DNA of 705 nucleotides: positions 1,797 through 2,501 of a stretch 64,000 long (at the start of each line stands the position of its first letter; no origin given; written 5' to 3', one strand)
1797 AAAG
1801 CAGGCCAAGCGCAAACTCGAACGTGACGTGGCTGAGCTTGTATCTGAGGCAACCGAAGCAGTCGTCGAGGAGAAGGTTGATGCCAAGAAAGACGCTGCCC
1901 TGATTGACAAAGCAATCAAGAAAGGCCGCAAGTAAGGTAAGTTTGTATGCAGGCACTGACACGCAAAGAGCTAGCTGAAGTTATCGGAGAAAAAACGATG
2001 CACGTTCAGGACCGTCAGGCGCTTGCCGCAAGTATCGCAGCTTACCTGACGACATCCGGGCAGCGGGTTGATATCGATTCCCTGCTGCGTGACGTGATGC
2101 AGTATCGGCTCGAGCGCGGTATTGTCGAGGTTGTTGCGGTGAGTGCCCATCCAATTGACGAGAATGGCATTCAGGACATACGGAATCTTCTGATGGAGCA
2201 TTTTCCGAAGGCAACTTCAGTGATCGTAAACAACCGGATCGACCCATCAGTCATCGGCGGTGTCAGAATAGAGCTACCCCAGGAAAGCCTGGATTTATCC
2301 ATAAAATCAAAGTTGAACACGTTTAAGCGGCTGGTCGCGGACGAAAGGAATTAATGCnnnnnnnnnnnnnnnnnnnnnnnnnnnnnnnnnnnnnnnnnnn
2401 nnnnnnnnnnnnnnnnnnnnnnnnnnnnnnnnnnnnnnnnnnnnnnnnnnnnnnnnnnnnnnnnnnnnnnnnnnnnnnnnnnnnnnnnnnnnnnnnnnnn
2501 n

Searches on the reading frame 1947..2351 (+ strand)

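Call 3: search_protein_families(library=pfam, proteins=[window:1947-2351:+], max_evalue=1)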
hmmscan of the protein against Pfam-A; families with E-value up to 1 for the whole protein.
window:1947-2351:+ (135 aa): 3 families
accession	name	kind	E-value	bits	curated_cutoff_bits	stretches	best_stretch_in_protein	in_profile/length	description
PF00213.23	OSCP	-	1.5e-13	51.6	22.3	1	53-128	96-170/172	ATP synthase delta (OSCP) subunit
PF08721.17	Tn7_Tnp_TnsA_C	-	0.013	16.3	23.4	0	16-59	22-65/83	TnsA endonuclease C terminal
PF10523.15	BEN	-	0.12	13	23.2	1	68-96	34-62/76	BEN domain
